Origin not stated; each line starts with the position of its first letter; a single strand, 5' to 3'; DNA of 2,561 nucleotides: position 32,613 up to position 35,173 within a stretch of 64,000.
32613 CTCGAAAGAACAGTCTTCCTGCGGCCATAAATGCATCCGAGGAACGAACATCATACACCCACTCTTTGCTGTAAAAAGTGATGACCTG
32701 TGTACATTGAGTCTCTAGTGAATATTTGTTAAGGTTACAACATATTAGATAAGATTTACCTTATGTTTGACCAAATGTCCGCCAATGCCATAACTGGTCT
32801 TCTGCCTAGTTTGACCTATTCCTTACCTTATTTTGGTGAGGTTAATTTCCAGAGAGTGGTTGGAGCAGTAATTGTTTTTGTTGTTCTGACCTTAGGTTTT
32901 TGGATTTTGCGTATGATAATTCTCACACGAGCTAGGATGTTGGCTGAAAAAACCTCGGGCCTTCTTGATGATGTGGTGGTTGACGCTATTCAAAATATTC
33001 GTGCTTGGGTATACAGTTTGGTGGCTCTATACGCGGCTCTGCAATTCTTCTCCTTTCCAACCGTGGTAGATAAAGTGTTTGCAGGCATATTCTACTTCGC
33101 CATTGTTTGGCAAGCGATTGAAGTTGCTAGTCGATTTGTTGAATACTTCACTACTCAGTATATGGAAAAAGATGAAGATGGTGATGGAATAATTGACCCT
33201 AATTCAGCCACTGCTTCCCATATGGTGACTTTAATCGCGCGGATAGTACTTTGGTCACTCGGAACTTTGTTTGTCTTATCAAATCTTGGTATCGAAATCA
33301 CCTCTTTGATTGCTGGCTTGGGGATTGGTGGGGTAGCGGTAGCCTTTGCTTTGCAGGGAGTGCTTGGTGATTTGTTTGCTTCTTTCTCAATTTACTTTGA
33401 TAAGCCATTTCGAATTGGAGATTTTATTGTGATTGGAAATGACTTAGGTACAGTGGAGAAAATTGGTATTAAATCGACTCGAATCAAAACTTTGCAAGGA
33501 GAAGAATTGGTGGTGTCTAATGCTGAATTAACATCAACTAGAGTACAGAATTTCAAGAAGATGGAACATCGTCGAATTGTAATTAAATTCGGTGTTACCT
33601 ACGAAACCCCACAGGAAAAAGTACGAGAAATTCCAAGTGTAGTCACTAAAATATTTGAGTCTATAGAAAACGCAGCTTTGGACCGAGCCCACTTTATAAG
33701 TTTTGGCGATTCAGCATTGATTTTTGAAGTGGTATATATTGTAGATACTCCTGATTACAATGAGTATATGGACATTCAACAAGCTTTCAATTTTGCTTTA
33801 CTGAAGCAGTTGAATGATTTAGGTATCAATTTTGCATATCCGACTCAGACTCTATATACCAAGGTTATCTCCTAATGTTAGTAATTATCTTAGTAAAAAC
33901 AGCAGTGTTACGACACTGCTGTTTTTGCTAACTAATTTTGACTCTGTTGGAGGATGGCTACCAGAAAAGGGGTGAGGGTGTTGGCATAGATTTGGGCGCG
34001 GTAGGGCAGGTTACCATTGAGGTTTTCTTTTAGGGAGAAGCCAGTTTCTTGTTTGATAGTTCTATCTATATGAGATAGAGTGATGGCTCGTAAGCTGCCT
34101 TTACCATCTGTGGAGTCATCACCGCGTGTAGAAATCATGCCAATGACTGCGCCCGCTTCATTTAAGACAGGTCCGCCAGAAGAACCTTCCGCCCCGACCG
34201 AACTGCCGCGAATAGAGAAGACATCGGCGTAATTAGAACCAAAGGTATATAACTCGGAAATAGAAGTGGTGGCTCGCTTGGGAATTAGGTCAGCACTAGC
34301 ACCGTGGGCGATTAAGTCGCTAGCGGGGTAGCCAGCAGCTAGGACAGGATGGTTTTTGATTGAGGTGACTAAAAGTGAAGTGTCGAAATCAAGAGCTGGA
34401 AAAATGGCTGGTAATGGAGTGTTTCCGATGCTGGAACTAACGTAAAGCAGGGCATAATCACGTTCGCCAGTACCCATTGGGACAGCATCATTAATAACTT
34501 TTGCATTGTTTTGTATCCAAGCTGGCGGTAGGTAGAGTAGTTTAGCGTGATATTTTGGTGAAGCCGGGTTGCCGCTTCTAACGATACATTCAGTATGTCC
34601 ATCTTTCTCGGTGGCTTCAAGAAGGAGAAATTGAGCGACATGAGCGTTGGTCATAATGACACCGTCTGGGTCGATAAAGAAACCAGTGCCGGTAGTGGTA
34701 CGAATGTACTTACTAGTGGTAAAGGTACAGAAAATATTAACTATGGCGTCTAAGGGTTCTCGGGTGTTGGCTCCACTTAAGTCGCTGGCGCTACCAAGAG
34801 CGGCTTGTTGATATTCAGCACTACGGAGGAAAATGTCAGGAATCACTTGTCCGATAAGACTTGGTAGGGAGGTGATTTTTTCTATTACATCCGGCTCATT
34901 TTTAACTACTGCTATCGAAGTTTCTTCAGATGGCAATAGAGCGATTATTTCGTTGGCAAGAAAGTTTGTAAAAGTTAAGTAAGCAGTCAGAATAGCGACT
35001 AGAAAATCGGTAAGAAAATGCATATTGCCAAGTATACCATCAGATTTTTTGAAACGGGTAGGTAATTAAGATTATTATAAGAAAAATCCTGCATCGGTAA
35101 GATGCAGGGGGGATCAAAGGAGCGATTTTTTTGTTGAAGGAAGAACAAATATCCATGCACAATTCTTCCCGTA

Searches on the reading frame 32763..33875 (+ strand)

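Call 35: search_protein_families(library=pfam, proteins=[window:32763-33875:+], max_evalue=0.00001)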
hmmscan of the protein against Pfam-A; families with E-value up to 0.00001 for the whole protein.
window:32763-33875:+ (370 aa): 3 families
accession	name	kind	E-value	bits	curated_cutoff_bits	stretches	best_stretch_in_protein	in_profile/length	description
PF00924.24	MS_channel_2nd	-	1.6e-19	70.2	20.2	1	200-265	2-67/68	Mechanosensitive ion channel, beta-domain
PF21088.3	MS_channel_1st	-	2.1e-10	40.8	23.1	1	158-198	2-42/42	Mechanosensitive ion channel, transmembrane helices 2/3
PF21082.3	MS_channel_3rd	-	2.1e-09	38.1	21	1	272-356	1-87/88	Mechanosensitive ion channel MscS, C-terminal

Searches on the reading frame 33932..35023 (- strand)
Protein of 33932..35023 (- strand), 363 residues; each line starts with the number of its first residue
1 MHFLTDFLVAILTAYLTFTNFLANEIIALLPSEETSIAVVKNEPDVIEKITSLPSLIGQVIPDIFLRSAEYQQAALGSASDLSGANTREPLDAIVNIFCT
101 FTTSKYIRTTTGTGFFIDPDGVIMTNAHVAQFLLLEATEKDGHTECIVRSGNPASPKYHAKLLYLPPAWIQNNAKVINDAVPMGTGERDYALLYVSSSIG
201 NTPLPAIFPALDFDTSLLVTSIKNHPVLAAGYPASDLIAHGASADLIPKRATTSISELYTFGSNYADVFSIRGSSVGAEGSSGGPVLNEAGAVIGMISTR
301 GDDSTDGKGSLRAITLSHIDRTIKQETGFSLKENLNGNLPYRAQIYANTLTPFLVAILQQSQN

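Call 35: search_protein_families(library=pfam, proteins=[window:33932-35023:-], max_evalue=0.00001)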
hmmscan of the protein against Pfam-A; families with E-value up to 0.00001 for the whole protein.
window:33932-35023:- (363 aa): 1 family
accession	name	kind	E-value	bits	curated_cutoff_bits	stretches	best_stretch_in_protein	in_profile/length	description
PF13365.12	Trypsin_2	-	2.1e-15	58.2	27.6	1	112-296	1-144/144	Trypsin-like peptidase domain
